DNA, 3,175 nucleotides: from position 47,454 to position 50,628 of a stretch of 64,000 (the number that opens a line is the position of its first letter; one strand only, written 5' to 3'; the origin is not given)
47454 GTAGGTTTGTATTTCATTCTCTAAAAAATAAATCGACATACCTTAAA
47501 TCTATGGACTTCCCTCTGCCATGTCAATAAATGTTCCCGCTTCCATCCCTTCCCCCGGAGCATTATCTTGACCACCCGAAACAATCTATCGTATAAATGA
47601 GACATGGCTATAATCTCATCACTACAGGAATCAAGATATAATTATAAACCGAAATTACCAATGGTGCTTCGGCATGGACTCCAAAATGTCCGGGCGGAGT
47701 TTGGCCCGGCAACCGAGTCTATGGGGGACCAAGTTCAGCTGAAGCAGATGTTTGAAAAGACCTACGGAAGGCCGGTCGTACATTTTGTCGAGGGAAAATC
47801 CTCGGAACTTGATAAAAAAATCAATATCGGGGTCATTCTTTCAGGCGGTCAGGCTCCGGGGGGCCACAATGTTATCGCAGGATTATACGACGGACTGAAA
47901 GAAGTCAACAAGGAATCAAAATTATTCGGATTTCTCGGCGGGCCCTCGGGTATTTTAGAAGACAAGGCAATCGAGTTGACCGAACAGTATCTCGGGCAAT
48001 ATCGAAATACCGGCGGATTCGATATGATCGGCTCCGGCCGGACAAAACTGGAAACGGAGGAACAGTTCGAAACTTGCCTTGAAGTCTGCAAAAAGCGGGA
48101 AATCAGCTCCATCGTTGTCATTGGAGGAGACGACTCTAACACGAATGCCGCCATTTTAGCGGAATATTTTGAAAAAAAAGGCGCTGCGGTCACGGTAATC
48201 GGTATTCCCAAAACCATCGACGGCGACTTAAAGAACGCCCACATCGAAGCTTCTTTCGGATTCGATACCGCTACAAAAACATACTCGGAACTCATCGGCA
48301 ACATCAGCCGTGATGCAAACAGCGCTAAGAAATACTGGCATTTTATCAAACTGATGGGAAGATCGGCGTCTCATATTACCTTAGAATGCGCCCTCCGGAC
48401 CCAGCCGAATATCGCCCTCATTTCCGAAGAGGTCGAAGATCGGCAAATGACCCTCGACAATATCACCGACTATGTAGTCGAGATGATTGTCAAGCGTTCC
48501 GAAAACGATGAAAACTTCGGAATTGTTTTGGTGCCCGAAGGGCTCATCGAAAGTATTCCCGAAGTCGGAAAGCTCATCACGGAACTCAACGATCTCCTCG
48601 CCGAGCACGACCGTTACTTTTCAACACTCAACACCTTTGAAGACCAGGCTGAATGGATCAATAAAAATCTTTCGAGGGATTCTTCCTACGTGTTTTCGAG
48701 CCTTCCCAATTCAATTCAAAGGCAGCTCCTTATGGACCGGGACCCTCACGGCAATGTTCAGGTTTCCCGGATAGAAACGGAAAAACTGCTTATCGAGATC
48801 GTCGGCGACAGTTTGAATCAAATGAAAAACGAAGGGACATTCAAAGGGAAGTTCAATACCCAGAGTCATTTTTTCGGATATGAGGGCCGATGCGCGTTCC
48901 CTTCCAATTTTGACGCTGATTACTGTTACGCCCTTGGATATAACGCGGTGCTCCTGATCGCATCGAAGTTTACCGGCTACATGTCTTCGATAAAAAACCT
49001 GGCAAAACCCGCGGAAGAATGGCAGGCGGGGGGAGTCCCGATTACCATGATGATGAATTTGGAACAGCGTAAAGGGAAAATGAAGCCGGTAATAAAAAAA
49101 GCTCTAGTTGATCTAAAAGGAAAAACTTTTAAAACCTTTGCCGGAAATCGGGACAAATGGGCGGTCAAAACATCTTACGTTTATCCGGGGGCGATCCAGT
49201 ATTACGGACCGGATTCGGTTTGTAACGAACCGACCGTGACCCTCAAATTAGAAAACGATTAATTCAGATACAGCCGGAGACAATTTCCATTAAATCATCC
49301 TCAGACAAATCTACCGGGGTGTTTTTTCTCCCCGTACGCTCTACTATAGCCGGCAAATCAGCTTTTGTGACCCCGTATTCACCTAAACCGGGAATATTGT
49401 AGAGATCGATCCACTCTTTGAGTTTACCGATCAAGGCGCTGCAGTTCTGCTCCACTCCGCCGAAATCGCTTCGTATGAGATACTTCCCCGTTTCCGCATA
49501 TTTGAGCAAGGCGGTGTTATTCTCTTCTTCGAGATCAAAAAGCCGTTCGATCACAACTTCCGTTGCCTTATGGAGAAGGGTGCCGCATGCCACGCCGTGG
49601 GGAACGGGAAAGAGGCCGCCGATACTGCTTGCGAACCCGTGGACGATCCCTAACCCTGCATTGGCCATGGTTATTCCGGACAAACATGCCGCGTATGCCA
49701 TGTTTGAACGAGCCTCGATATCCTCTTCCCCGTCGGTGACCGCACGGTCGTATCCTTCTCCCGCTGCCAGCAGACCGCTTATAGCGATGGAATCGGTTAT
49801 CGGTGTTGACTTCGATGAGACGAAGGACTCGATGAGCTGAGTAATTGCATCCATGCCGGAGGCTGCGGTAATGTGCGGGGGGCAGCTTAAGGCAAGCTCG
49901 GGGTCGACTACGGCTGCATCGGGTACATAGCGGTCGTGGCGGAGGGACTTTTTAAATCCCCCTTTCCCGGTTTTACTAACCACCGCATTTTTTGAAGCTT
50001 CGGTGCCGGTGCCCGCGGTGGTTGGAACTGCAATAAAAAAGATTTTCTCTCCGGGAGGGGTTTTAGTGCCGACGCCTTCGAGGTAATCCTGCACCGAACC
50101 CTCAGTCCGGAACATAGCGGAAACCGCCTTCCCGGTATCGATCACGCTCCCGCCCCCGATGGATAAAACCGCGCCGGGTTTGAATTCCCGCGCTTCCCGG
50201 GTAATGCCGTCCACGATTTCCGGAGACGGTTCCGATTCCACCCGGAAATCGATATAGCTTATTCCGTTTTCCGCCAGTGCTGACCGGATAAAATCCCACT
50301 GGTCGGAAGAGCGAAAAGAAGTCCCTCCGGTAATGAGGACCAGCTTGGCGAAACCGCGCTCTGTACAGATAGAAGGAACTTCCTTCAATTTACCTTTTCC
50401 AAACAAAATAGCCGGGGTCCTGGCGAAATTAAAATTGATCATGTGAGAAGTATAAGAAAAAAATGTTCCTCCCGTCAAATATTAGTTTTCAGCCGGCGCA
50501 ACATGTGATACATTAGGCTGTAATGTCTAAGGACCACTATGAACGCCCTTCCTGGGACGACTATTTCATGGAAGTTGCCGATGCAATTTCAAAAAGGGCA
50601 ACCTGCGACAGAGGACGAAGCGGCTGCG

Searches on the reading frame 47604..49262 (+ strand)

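Call 84: search_protein_families(library=pfam, proteins=[window:47604-49262:+], max_evalue=0.00001)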
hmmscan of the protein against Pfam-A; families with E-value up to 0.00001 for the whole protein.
window:47604-49262:+ (552 aa): 1 family
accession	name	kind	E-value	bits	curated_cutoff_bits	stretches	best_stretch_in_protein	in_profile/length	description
PF00365.25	PFK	-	6.9e-41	140.9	30.9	1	74-449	1-274/277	Phosphofructokinase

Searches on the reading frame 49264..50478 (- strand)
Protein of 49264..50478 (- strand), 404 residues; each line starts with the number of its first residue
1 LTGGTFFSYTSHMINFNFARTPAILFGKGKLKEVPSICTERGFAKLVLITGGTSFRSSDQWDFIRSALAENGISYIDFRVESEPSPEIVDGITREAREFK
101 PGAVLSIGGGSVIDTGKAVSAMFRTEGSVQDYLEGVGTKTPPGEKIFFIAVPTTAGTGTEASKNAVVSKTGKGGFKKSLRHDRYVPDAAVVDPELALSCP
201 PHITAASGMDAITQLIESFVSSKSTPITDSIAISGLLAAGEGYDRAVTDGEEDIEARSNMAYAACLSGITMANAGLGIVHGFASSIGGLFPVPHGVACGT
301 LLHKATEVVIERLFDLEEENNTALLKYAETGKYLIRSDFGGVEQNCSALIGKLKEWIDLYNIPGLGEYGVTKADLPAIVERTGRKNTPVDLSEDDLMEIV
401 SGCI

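Call 84: search_protein_families(library=pfam, proteins=[window:49264-50478:-], max_evalue=0.00001)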
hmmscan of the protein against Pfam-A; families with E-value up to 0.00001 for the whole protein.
window:49264-50478:- (404 aa): 3 families
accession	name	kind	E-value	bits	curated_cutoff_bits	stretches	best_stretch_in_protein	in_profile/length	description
PF00465.25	Fe-ADH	-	1.8e-39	135.5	31.3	1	23-193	3-168/168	Iron-containing alcohol dehydrogenase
PF25137.1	ADH_Fe_C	-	7.5e-29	101.2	27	1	204-400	1-190/194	Fe-containing alcohol dehydrogenase family, C-terminal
PF13685.12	Fe-ADH_2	-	1.9e-11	44.7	28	1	26-123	2-97/149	Iron-containing alcohol dehydrogenase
